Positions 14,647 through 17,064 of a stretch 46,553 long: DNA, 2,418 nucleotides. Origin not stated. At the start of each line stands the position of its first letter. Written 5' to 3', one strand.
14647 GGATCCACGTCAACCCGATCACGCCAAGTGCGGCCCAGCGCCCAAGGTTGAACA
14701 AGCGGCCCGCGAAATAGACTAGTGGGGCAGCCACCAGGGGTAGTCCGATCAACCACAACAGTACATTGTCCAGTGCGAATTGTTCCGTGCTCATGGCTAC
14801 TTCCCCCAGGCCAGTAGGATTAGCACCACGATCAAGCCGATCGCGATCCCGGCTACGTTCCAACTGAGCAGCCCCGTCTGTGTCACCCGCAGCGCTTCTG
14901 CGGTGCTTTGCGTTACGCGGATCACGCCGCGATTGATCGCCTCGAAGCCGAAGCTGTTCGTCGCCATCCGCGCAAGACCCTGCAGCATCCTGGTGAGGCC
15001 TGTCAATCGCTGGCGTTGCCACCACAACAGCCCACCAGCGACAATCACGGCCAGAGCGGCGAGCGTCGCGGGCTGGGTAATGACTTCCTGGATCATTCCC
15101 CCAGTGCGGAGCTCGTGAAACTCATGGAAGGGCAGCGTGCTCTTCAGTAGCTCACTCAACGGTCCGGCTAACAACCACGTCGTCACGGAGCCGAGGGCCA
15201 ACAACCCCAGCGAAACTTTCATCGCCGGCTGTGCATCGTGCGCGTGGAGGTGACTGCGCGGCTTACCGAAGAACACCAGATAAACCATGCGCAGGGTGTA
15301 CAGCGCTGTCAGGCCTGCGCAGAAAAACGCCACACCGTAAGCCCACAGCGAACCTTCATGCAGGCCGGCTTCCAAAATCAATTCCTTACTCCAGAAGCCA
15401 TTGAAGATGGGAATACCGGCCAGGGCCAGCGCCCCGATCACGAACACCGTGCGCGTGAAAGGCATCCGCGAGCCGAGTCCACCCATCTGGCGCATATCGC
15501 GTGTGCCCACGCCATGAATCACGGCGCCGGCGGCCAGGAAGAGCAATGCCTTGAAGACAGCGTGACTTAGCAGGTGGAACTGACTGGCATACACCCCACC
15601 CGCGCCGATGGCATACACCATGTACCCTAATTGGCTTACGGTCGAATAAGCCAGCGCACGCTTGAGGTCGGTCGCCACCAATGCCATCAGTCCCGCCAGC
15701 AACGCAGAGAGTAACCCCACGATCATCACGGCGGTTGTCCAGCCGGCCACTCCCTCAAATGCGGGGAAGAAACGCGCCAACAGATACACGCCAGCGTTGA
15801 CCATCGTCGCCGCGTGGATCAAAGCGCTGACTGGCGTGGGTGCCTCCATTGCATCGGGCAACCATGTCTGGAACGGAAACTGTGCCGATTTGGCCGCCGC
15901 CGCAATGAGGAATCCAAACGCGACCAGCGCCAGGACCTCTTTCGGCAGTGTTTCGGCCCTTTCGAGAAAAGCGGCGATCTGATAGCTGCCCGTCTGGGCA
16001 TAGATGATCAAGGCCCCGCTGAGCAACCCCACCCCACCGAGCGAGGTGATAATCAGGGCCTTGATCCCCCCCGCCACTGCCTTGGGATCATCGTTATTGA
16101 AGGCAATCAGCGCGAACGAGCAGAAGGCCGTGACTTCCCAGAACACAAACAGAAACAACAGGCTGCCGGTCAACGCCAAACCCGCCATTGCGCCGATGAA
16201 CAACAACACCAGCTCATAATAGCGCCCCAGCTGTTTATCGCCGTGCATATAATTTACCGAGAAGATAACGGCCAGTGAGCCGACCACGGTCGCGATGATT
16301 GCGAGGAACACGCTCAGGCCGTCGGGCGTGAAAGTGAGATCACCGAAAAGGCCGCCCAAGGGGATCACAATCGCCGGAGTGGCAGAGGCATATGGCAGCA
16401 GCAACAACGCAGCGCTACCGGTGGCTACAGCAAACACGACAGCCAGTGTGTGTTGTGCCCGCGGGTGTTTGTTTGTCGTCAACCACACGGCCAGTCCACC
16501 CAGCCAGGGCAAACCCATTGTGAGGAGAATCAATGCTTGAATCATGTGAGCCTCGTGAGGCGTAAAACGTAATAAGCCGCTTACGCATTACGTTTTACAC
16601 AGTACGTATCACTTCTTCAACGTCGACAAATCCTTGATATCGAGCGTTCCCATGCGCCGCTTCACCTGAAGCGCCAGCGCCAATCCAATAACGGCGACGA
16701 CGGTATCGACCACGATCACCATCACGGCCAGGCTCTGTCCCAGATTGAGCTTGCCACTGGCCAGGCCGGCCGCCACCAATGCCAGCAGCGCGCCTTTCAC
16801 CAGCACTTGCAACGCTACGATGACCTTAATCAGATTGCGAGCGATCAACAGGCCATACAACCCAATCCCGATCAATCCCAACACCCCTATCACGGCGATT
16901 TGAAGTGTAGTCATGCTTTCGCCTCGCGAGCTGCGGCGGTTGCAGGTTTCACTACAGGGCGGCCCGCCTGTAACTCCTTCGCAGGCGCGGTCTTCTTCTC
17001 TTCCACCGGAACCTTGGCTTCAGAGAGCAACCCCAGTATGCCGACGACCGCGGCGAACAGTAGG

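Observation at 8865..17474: Complex-I-like 10-gene operon whose NuoD homolog is still a bona fide [NiFe] hydrogenase large subunit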

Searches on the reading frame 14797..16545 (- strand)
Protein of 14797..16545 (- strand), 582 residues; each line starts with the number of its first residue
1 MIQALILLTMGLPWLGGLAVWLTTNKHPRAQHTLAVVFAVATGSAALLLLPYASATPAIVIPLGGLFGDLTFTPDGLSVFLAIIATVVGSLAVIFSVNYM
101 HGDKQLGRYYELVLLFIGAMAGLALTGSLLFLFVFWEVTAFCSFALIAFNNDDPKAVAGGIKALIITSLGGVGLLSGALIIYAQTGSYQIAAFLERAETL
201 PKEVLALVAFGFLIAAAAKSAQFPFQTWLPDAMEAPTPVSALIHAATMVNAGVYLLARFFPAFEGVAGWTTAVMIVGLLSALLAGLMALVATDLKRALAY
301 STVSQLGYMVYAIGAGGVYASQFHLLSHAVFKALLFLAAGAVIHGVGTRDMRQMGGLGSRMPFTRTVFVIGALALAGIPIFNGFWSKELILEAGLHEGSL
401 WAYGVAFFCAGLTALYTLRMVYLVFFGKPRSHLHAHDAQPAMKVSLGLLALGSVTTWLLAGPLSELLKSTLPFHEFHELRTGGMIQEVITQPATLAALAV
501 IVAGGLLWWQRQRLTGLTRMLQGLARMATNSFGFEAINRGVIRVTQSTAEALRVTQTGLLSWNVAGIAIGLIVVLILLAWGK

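Call 4: search_protein_families(library=pfam, proteins=[window:14797-16545:-], max_evalue=0.01)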
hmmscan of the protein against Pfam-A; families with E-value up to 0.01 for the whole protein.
window:14797-16545:- (582 aa): 2 families
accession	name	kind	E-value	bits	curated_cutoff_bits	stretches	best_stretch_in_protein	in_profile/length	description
PF00361.26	Proton_antipo_M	-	4.5e-76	256.3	21.5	1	128-412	3-293/294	NADH:quinone oxidoreductase/Mrp antiporter, TM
PF00662.26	Proton_antipo_N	-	8.8e-11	42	24.5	1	64-110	5-51/51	NADH-Ubiquinone oxidoreductase (complex I), chain 5 N-terminus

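Call 5: search_protein_families(library=ncbifam, proteins=[window:14797-16545:-], max_evalue=0.01)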
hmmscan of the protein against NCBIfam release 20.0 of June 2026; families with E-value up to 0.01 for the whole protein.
window:14797-16545:- (582 aa): 76 families (the best 25 are shown)
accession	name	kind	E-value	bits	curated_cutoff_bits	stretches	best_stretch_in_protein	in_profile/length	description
NF005141.0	PRK06590.1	equivalog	8.2e-132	441.2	556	1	4-550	3-554/615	NADH-quinone oxidoreductase subunit L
TIGR01974.1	NDH_I_L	subfamily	2.4e-126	423.2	407.5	1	60-553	66-577/630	NADH-quinone oxidoreductase subunit L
NF009287.0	PRK12647.1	equivalog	1.6e-109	367.6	937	1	69-576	69-579/773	putative monovalent cation/H+ antiporter subunit A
NF009288.0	PRK12648.1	equivalog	6.2e-109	365.5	1104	1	7-576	4-587/954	monovalent cation/H+ antiporter subunit A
NF009285.0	PRK12645.1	equivalog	1.3e-100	337.8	1028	1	71-575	73-607/804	Na+/H+ antiporter subunit A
TIGR00940.1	2a6301s01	subfamily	1.1e-98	331.6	920.45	1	70-461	69-490/793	monovalent cation:proton antiporter subunit A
NF005626.0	PRK07376.1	equivalog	2.2e-96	323.7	963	1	65-431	80-460/675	NAD(P)H-quinone oxidoreductase subunit 5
NF005097.0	PRK06525.1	equivalog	2.6e-94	316.6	430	1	4-460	3-475/480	hydrogenase 4 subunit D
NF009290.0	PRK12650.1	equivalog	1e-93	315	980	1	69-517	74-528/966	DUF4040 family protein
NF009289.0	PRK12649.1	equivalog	1.7e-93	314.4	1117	1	69-451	73-476/789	putative monovalent cation/H+ antiporter subunit A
NF009284.0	PRK12644.1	equivalog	3.5e-92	310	962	1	69-576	67-581/975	Na+/H+ antiporter subunit A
NF040617.1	F420_dehyd_FpoL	exception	4.7e-86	290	1050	2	204-466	229-508/669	F420H2 dehydrogenase subunit FpoL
NF009286.0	PRK12646.1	equivalog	5.4e-81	273.2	1063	1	69-431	71-461/800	DUF4040 family protein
NF006240.0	PRK08376.1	subfamily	2.6e-72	244.4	662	1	53-455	65-487/521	putative monovalent cation/H+ antiporter subunit D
NF009310.0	PRK12668.1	equivalog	1.3e-68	232.3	564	1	30-530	27-499/584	Na(+)/H(+) antiporter subunit D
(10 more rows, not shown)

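Call 45: search_solved_structures(query=window:14797-16545:-, max_evalue=1e-40)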
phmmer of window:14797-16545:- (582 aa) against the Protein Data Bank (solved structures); distinct sequences matched with E-value up to 1e-40: 38.
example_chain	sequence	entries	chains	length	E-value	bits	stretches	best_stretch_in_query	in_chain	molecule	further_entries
4he8_L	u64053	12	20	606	7.8e-85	289.1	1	72-562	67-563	NADH-quinone oxidoreductase subunit 12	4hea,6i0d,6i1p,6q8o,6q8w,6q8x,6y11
6hum_F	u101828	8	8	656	5.9e-79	269.7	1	17-431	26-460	NADH dehydrogenase subunit 5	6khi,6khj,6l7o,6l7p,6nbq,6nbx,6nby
8e9g_L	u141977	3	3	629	3.2e-75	257.4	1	60-544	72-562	NADH-quinone oxidoreductase, L subunit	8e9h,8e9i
9grx_F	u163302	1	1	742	1.2e-74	255.5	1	72-427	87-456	NAD(P)H-quinone oxidoreductase subunit 5, chloroplastic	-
8qby_L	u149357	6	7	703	8.3e-74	252.7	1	64-463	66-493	NADH dehydrogenase subunit L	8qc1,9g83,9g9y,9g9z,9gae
3rko_L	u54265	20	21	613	1.1e-73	252.3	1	71-535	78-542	NADH-QUINONE OXIDOREDUCTASE SUBUNIT L | Proton-translocating NADH-quinone oxidoreductase, chain L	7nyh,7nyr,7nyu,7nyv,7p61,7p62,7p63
6z16_A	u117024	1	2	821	1.7e-73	251.7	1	74-445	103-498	Multisubunit Na+/H+ antiporter, A subunit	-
7z7r_L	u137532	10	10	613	1.9e-73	251.5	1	71-535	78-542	NADH dehydrogenase subunit L | NADH-quinone oxidoreductase subunit L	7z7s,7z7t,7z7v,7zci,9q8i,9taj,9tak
7wff_F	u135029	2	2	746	7.4e-73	249.6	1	74-431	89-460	NAD(P)H-quinone oxidoreductase subunit 5, chloroplastic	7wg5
7eu3_F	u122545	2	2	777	2.6e-72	247.8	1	74-438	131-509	NAD(P)H-quinone oxidoreductase subunit F | NADH-plastoquinone oxidoreductase subunit 5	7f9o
7qru_A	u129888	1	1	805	5e-71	243.5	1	69-451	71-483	Na+/H+ antiporter subunit A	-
7v2d_l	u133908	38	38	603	8.2e-71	242.8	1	69-457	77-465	NADH-ubiquinone oxidoreductase chain 5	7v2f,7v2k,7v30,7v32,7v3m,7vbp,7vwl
7v2c_l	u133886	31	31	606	8.3e-71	242.8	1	69-457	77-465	NADH-ubiquinone oxidoreductase chain 5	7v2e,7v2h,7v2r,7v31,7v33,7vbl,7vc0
5gpn_j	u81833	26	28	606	3.4e-70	240.8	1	69-457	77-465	NADH-ubiquinone oxidoreductase chain 5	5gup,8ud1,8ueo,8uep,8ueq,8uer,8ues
7ar7_L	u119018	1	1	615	1.1e-67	232.5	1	70-460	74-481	NADH-ubiquinone oxidoreductase chain 5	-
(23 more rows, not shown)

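Call 54: search_solved_structures(query=window:14797-16545:-, max_evalue=1e-80, show_alignments=1)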
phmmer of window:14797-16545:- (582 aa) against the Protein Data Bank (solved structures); distinct sequences matched with E-value up to 1e-80: 1.
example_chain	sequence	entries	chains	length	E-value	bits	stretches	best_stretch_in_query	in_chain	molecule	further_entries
4he8_L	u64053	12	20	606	7.8e-85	289.1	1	72-562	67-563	NADH-quinone oxidoreductase subunit 12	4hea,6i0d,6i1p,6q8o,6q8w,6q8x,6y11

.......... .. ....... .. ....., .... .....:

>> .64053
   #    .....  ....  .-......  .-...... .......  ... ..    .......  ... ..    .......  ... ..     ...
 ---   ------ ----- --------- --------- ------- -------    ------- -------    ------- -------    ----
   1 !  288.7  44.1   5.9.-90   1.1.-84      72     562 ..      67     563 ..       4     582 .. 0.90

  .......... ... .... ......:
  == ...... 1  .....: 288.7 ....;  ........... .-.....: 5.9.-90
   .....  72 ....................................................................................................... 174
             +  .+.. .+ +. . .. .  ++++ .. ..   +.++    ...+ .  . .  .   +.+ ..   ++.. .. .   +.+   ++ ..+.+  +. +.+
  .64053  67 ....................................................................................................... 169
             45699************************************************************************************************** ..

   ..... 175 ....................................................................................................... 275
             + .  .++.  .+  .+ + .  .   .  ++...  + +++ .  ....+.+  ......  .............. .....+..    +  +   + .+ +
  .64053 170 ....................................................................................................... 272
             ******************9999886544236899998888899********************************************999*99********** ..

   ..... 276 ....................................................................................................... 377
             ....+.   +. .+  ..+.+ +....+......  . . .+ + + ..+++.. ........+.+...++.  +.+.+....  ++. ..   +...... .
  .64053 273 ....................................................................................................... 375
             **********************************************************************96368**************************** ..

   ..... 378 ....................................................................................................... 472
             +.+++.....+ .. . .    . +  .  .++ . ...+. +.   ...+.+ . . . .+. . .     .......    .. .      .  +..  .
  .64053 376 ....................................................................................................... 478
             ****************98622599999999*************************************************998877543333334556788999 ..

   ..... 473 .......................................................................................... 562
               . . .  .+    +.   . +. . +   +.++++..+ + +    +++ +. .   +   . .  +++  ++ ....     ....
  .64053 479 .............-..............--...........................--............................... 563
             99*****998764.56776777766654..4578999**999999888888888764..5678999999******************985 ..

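Call 64: find_homologous_proteins(query=window:14797-16545:-, max_evalue=1e-30)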
Query window:14797-16545:- (582 aa): 7990 proteins with E <= 1e-30 among 8000 candidates; the best 120 are listed.
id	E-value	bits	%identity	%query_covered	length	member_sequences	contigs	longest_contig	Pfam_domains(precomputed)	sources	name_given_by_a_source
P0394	0.0e+0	1238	100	100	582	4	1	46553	PF00662.27,PF00361.26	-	-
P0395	0.0e+0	1106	89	100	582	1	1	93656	PF00662.27,PF00361.26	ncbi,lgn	-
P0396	0.0e+0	1100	88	100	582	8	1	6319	PF00662.27,PF00361.26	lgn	-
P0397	0.0e+0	1072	86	100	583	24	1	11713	PF00662.27,PF00361.26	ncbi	-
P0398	0.0e+0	1070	87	100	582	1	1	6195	PF00662.27,PF00361.26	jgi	-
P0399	0.0e+0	1060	86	100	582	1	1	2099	PF00662.27,PF00361.26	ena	-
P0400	0.0e+0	1058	86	100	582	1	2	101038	PF00662.27,PF00361.26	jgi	jgi:NADH-quinone oxidoreductase subunit L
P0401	0.0e+0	1049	85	100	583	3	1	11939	PF00662.27,PF00361.26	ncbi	-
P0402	0.0e+0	1042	84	100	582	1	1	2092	PF00662.27,PF00361.26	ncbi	-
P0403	0.0e+0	1042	84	100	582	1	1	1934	PF00662.27,PF00361.26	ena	-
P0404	0.0e+0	1041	84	100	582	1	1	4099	PF00662.27,PF00361.26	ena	-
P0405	0.0e+0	1039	84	100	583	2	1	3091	PF00662.27,PF00361.26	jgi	jgi:NADH-quinone oxidoreductase subunit L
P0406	0.0e+0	1038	83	100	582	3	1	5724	PF00662.27,PF00361.26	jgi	jgi:NADH-quinone oxidoreductase subunit L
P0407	0.0e+0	1034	84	100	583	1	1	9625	PF00662.27,PF00361.26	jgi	-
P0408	0.0e+0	1031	83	100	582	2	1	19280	PF00662.27,PF00361.26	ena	-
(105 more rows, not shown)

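Call 76: predict_structure(alignment_id=A2)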
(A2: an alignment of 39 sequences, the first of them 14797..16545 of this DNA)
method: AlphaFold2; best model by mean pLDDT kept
length: 582 residues; sequences in the alignment: 39
mean_pLDDT: 83.3   pTM: 0.86
mean pLDDT of the five models: 83.3, 82.9, 82.8, 79.1, 76.9
residues with pLDDT >= 90: 276; 70-90: 219; 50-70: 56; < 50: 31
segments of 3 or more residues with pLDDT < 50: 549-568, 577-582
pLDDT, mean of each block of 10 residues (from residue 1): 94 91 82 93 95 92 84 94 92 91 79 92 95 91 79 70 83 89 92 92 92 91 80 76 81 94 93 93 88 90 94 92 92 93 91 90 96 83 75 78 90 92 89 85 95 89 89 77 72 76 84 74 63 53 52 41 45 47 36
secondary structure, 60 per line:
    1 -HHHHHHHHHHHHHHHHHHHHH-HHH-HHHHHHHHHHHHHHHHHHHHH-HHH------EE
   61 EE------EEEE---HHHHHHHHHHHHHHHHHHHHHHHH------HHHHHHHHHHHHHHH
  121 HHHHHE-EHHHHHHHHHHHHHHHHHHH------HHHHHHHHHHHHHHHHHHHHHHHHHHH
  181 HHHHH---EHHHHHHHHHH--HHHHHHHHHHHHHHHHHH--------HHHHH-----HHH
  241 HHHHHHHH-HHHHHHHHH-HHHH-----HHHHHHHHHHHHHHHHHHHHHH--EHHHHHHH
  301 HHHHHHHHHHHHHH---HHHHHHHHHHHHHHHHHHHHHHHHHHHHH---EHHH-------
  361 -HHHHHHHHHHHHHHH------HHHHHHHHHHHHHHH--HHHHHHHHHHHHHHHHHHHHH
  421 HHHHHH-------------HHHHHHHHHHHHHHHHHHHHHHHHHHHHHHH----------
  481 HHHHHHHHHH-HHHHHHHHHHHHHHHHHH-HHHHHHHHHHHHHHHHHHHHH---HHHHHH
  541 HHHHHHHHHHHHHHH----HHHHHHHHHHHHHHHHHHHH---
elements in order: H2-22 H28-48 E59-62 E69-72 H76-99 H106-125 H129-147 H154-185 H190-199 H202-219 H228-232 H238-248 H250-258 H260-263 H269-290 H294-314 H318-346 H362-376 H383-397 H400-426 H440-470 H481-490 H492-509 H511-531 H535-555 H560-579

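Call 80: fold_search(model_id=the predicted structure, library=pdb)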
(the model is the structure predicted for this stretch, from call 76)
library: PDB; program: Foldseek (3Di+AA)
matches with E <= 10: 869; with E <= 0.001: 194
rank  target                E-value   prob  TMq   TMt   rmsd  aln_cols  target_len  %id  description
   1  8e9g_L                1.9e-30  1.00  0.80  0.75  17.3       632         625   32  Mycobacterial respiratory complex I with both quinone positions modelled (released 2022-10-12)
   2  8e9i_L                4.0e-29  1.00  0.81  0.76  16.7       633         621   31  Mycobacterial respiratory complex I, semi-inserted quinone (released 2022-10-12)
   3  6khj_F                2.1e-28  1.00  0.78  0.71  16.9       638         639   30  Supercomplex for electron transfer (released 2020-02-12)
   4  6khi_F                8.2e-28  1.00  0.77  0.70  17.4       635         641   31  Supercomplex for cylic electron transport in cyanobacteria (released 2020-02-12)
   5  9g9y_L                2.9e-27  1.00  0.84  0.74   8.7       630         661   29  Respiratory supercomplex CI2-CIII2-CIV2 (megacomplex) from alphaproteobacterium (released 2026-02-04)
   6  9g83_L                3.9e-27  1.00  0.84  0.75   8.7       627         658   30  Respiratory supercomplex CI1-CIII2-CIV2-(cbb3)1 from alphaproteobacterium (released 2026-02-04)
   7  6hum_F                3.9e-27  1.00  0.76  0.73  15.5       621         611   31  Structure of the photosynthetic complex I from Thermosynechococcus elongatus (released 2019-01-09)
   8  9grx_F                4.4e-27  1.00  0.78  0.64   9.8       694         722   27  NDH-PSI-LHCI supercomplex from S. oleracea (released 2025-02-12)
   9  4he8_F                5.0e-27  1.00  0.83  0.80  11.0       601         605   35  Crystal structure of the membrane domain of respiratory complex I from Thermus thermophilus (released 2013-02-13)
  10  6yj4_L                1.1e-26  1.00  0.82  0.74   5.2       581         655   26  Structure of Yarrowia lipolytica complex I at 2.7 A (released 2020-08-12)
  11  9a6h_A                1.9e-26  1.00  0.82  0.60   7.9       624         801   29  Integrative model of MRPA-MRPD by crosslinking MS and deep learning (released 2024-09-18)
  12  6l7o_F                3.1e-26  1.00  0.78  0.70  17.7       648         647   30  cryo-EM structure of cyanobacteria Fd-NDH-1L complex (released 2020-02-19)
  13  8qby_L                3.5e-26  1.00  0.83  0.74   8.8       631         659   29  Respiratory complex I from Paracoccus denitrificans in MSP2N2 nanodiscs (released 2024-09-11)
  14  9q8i_L                3.7e-26  1.00  0.78  0.74  17.5       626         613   32  Cryo-EM structure of E. coli complex I variant V96P/N142M (NuoE) (released 2025-11-05)
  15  7aqw_L                4.2e-26  1.00  0.82  0.81   4.3       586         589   30  Cryo-EM structure of Arabidopsis thaliana Complex-I (membrane tip) (released 2021-12-08)
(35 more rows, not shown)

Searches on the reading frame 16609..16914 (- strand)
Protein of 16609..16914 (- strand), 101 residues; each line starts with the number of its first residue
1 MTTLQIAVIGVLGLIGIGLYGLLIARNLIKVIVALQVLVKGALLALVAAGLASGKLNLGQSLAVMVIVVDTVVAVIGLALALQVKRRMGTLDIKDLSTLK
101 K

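Call 4: search_protein_families(library=pfam, proteins=[window:16609-16914:-], max_evalue=0.01)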
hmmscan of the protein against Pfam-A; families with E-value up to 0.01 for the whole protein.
window:16609-16914:- (101 aa): 1 family
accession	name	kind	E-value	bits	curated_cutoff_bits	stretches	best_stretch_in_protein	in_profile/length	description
PF00420.29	Oxidored_q2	-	4.4e-15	55.7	26.1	1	9-100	4-94/95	NADH-ubiquinone/plastoquinone oxidoreductase chain 4L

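Call 5: search_protein_families(library=ncbifam, proteins=[window:16609-16914:-], max_evalue=0.01)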
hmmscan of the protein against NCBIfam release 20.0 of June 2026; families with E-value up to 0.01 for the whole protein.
window:16609-16914:- (101 aa): 11 families
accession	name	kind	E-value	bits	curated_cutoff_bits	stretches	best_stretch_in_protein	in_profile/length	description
NF004319.0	PRK05715.1-1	equivalog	2.4e-13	50.1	101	1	11-100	11-99/100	NADH-quinone oxidoreductase subunit NuoK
NF004320.0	PRK05715.1-2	equivalog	1.3e-11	44.4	57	1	8-100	8-98/99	NADH-quinone oxidoreductase subunit NuoK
NF004322.0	PRK05715.1-4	equivalog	1.2e-10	41.3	128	1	5-100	7-103/104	NADH-quinone oxidoreductase subunit NuoK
NF040614.1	F420_dehyd_FpoK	exception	1e-08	35.5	145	1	14-100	12-97/98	F420H2 dehydrogenase subunit FpoK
NF006250.0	PRK08388.1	equivalog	1.5e-07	31.9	137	1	8-51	6-49/119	putative monovalent cation/H+ antiporter subunit C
NF004323.0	PRK05715.1-5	equivalog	3.1e-06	27.4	89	1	14-100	15-101/102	NADH-quinone oxidoreductase subunit NuoK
NF005621.0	PRK07375.1-6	equivalog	1.1e-05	25.3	126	1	9-98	12-115/120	putative monovalent cation/H+ antiporter subunit C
NF009304.0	PRK12661.1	equivalog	8.3e-05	22.7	152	0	58-100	97-139/140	putative monovalent cation/H+ antiporter subunit C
NF004321.0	PRK05715.1-3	equivalog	0.00017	21.8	91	1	9-100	10-100/101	NADH-quinone oxidoreductase subunit NuoK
NF005618.0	PRK07375.1-3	equivalog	0.00079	19.6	107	1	4-54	4-55/119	putative monovalent cation/H+ antiporter subunit C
NF008556.0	PRK11492.1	equivalog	0.0013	18.6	136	1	4-100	124-215/216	hydrogenase 4 membrane subunit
